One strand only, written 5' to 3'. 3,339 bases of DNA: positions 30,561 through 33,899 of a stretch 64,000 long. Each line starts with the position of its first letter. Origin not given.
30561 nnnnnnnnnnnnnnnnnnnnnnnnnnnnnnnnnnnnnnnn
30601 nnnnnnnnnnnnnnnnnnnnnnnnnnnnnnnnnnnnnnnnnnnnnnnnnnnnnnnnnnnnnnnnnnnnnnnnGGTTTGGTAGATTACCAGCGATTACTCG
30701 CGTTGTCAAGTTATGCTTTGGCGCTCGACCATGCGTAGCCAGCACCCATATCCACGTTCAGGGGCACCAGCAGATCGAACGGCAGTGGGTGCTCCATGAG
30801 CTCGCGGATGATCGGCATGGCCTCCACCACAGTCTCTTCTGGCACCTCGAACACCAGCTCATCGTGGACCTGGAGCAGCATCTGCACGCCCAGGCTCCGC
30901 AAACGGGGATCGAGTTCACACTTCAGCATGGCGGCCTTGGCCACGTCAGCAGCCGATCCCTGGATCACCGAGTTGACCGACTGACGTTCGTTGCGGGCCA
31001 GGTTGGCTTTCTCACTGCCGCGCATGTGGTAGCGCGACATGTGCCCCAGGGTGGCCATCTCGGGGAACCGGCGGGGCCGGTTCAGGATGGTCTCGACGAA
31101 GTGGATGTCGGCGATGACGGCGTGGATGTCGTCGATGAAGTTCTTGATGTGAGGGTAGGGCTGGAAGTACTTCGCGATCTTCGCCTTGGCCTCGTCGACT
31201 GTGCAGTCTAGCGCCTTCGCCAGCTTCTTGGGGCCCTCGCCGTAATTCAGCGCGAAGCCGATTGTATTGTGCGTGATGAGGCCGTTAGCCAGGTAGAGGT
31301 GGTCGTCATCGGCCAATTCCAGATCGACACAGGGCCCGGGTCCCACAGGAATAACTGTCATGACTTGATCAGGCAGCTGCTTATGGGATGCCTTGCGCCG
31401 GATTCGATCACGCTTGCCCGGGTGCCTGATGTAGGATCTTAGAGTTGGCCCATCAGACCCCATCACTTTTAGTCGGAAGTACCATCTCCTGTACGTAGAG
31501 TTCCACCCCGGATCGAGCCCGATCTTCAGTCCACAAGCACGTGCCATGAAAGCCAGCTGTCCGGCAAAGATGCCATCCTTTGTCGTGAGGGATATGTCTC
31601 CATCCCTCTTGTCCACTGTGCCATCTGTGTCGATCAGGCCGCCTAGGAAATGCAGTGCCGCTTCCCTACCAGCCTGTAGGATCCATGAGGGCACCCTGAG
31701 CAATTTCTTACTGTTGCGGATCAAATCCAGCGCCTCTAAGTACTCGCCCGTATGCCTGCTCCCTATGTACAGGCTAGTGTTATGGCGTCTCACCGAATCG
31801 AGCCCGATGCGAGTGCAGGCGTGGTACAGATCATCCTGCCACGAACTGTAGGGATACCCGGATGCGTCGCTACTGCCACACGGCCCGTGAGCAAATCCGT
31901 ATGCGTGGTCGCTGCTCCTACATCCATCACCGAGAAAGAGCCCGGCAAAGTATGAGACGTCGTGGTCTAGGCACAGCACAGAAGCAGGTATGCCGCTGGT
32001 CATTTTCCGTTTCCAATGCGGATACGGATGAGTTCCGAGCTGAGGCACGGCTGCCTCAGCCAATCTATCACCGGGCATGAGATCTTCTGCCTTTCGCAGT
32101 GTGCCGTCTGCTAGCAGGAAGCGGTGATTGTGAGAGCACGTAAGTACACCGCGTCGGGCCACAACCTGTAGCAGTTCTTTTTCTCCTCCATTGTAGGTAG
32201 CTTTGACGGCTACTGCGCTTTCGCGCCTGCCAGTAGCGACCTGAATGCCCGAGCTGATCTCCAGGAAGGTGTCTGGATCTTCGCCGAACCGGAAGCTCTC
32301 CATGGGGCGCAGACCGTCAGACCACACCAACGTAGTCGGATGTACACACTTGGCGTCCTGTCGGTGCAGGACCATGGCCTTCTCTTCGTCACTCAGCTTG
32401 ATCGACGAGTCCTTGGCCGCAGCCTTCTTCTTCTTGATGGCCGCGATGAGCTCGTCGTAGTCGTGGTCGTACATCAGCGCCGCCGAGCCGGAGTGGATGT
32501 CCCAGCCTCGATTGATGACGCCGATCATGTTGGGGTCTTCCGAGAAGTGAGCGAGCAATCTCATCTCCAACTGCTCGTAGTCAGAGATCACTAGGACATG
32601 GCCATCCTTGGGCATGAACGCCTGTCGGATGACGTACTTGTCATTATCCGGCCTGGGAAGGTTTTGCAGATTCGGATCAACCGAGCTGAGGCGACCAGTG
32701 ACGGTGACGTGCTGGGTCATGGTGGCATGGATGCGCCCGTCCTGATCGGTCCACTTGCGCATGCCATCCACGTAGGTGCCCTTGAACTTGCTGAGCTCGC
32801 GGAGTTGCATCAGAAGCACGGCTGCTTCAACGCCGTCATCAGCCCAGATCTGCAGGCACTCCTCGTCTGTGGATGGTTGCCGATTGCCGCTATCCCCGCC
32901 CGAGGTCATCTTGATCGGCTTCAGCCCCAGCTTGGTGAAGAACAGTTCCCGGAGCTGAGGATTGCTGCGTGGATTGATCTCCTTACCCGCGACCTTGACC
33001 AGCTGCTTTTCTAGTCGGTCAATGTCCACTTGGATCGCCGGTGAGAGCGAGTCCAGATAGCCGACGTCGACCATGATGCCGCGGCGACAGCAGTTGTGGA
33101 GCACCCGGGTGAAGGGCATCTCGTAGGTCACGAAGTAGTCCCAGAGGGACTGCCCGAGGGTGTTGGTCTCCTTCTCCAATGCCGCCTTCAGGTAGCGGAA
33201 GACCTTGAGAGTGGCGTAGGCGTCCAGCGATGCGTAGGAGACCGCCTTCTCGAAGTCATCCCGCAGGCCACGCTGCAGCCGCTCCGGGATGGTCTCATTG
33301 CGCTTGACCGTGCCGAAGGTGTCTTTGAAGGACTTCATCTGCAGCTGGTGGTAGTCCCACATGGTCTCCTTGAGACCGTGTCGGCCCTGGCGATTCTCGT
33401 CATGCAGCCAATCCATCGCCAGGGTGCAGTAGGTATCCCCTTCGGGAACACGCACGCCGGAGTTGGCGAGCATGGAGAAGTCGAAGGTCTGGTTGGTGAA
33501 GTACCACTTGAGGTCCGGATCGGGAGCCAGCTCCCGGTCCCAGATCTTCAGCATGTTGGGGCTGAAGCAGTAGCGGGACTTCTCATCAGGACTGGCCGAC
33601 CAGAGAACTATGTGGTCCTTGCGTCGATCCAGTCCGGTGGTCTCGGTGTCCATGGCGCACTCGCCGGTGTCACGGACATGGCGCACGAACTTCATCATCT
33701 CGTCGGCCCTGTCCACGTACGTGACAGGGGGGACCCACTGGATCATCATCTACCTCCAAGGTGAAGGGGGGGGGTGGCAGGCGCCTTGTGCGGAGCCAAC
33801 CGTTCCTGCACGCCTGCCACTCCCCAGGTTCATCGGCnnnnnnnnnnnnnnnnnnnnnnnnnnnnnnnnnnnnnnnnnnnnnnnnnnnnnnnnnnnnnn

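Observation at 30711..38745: Replication inteins at classic sites: Pol A motif B and the DnaB P-loop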

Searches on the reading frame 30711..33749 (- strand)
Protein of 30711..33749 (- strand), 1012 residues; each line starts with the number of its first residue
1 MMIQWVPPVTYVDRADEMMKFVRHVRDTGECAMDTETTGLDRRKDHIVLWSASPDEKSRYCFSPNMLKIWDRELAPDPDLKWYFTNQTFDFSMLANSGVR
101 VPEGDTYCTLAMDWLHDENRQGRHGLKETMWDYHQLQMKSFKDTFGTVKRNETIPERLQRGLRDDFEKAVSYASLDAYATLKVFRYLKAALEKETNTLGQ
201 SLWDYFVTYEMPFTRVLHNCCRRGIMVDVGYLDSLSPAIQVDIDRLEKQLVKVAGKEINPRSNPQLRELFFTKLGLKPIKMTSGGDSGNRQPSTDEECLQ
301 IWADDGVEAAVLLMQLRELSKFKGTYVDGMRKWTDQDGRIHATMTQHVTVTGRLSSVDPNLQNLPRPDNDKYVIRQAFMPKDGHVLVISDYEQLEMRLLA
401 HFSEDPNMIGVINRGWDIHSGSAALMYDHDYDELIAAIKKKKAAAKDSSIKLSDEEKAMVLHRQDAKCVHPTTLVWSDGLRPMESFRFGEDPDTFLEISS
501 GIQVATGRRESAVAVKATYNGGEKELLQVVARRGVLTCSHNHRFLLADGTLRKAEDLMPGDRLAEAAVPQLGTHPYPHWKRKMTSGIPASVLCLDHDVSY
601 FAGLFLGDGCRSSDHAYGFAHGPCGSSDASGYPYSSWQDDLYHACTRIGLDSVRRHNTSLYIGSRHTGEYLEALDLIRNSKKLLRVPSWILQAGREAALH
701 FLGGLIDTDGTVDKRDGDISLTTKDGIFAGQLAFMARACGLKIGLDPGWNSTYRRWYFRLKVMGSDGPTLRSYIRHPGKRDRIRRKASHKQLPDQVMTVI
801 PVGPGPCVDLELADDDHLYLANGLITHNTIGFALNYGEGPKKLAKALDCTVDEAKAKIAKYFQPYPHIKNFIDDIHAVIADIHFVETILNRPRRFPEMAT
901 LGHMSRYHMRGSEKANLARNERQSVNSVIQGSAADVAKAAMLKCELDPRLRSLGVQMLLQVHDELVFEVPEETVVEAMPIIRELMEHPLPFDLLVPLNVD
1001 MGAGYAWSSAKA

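Call 3: search_protein_families(library=pfam, proteins=[window:30711-33749:-], max_evalue=0.01)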
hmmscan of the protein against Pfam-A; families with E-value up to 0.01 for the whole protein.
window:30711-33749:- (1012 aa): 4 families
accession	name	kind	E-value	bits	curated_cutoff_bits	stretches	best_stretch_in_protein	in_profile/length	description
PF00476.26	DNA_pol_A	-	5.9e-96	322.1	34.3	2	231-434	3-202/381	DNA polymerase family A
PF01612.26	DNA_pol_A_exo1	-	2.5e-10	40.9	23.6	1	10-191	2-172/173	3'-5' exonuclease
PF14528.11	LAGLIDADG_3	-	1.4e-07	32.1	22.5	1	698-742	3-49/82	LAGLIDADG-like domain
PF05204.19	Hom_end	-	0.0057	17.2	21.1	0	700-743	16-60/110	Homing endonuclease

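Call 15: find_homologous_proteins(query=window:30714-33749:-, max_evalue=0.00001)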
Query window:30714-33749:- (1012 aa): 3133 proteins with E <= 0.00001 among 8000 candidates; the best 120 are listed.
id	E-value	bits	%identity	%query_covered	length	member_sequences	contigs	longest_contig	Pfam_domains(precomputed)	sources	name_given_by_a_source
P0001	0.0e+0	2380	100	100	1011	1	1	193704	PF01612.27,PF14528.12,PF00476.27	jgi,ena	-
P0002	0.0e+0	1283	85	46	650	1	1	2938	PF01612.27,PF00476.27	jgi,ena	-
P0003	0.0e+0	1219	80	46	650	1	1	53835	PF01612.27,PF00476.27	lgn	-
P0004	0.0e+0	1095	74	46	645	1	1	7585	PF01612.27,PF00476.27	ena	-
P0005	0.0e+0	1056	71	46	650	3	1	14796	PF01612.27,PF00476.27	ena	-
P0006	1.5e-289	982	68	46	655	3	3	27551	PF01612.27,PF00476.27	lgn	-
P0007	2.1e-284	964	66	46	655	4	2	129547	PF01612.27,PF00476.27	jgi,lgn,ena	jgi:DNA polymerase-1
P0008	8.2e-284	963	67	46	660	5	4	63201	PF01612.27,PF00476.27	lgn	-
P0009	9.7e-284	962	66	46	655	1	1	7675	PF01612.27,PF00476.27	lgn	-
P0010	3.4e-281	954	68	46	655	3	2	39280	PF01612.27,PF00476.27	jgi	jgi:DNA polymerase-1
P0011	3.6e-281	954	65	46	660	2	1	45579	PF01612.27,PF00476.27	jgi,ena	-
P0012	4.2e-280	950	66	46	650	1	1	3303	PF01612.27,PF00476.27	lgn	-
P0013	1.5e-278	945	65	46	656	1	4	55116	PF01612.27,PF00476.27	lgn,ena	-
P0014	2.8e-278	944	67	46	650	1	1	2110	PF01612.27,PF00476.27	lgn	-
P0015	1.0e-277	942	66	46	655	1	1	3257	PF01612.27,PF00476.27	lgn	-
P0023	4.0e-273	927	64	46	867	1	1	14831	PF01612.27,PF00476.27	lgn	-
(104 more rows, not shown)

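Call 28: find_encoding_contigs(protein=P0003, flank=10000, max_places=3)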
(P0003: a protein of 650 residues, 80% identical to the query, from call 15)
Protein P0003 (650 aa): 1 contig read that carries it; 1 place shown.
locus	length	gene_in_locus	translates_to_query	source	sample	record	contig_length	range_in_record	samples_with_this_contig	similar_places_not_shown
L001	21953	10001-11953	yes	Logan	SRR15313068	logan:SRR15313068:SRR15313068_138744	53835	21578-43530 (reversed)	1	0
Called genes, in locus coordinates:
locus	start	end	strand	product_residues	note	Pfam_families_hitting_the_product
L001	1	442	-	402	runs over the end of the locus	-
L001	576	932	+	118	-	-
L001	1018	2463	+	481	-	PF04851:ResIII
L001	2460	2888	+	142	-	-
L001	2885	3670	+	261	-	PF03167:UDG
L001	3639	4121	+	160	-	-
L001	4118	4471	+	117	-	-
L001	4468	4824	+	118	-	-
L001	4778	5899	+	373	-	-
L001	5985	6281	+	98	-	-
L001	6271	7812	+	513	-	PF03796:DnaB_C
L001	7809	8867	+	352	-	PF01807:Zn_ribbon_DnaG, PF13155:Toprim_2 (weak), PF13662:Toprim_4 (weak)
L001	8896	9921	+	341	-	-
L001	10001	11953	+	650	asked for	PF01612:DNA_pol_A_exo1, PF00476:DNA_pol_A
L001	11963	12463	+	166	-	-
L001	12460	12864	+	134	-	PF00216:Bac_DNA_binding, PF18291:HU-HIG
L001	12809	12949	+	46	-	-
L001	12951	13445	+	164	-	-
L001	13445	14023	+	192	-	-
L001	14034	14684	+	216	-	-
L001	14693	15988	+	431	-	-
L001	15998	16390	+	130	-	-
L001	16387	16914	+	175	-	-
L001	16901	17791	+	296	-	-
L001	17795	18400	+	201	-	-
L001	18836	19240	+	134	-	-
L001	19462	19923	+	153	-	-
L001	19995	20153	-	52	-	-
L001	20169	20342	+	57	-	-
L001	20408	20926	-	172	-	-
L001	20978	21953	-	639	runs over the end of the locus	PF18823:InPase, PF18905:DUF5661 (weak)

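Call 29: find_encoding_contigs(protein=P0002, flank=5000, max_places=3)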
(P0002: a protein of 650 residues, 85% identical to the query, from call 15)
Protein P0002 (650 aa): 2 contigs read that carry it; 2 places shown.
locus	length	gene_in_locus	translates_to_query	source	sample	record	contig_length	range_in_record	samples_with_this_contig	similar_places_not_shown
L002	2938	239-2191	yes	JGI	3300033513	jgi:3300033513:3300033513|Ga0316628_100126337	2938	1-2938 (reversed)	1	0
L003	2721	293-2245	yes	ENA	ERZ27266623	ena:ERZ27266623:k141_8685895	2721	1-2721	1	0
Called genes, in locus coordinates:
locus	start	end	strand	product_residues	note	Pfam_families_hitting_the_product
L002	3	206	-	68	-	?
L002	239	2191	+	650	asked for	PF01612:DNA_pol_A_exo1, PF00476:DNA_pol_A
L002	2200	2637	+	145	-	PF08719:NADAR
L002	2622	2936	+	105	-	?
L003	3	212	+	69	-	?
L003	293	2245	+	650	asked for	PF01612:DNA_pol_A_exo1, PF00476:DNA_pol_A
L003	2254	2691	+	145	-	PF08719:NADAR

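Call 68: search_protein_families(library=pfam, proteins=[L001:11963-12463:+], max_evalue=5)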
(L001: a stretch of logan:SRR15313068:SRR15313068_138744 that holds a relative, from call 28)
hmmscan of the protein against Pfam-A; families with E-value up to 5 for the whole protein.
L001:11963-12463:+ (166 aa): 2 families
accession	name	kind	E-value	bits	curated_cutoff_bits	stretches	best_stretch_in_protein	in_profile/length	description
PF05014.21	Nuc_deoxyrib_tr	-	0.00076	20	28.8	1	3-117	1-101/117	Nucleoside 2-deoxyribosyltransferase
PF20600.3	ExoX-like_C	-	0.04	13.8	26.5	1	46-57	16-27/30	Exodeoxyribonuclease X-like C-terminal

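Call 69: find_encoding_contigs(protein=P0023, flank=500, max_places=2)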
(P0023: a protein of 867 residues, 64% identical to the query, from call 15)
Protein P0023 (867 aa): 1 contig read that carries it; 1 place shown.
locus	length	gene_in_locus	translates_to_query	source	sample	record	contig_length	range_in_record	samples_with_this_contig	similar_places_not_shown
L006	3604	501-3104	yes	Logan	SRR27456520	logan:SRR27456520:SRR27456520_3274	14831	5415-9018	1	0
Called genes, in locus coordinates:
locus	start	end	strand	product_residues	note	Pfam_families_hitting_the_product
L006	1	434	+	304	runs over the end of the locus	-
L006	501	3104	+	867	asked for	PF01612:DNA_pol_A_exo1, PF00476:DNA_pol_A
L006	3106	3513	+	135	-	PF00216:Bac_DNA_binding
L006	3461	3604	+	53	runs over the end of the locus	-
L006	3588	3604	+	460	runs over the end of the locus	PF00154:RecA_N (faint)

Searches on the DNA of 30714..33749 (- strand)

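Call 70: search_rna_families(source=L006, threshold=evalue, max_evalue=0.01)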
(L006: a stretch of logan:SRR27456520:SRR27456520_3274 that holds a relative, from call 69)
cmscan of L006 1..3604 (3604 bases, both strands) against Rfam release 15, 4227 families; matches with E-value up to 0.01: 0.
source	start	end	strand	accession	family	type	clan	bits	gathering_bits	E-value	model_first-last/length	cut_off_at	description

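Call 72: search_rna_families(source=L006, start=1880, end=2640, threshold=evalue, max_evalue=10)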
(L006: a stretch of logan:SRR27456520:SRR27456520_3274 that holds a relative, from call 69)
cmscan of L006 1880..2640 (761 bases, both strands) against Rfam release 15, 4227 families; matches with E-value up to 10: 3.
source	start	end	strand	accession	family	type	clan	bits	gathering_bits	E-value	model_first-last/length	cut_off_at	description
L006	2149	2168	-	RF00390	TYMV_upPK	Cis-reg;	-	16.8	38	1.5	1-23/23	no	turnip yellow mosaic virus upstream pseudo-knot (TYMV_upPK)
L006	2336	2416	+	RF03024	Rothia-sucC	Cis-reg;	-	15.1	64.5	4.8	1-59/59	no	Rothia-sucC RNA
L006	2158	2212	+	RF00221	SNORD43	Gene; snRNA; snoRNA; CD-box;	CL00059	13.9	45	9.8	1-64/64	no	Small nucleolar RNA SNORD43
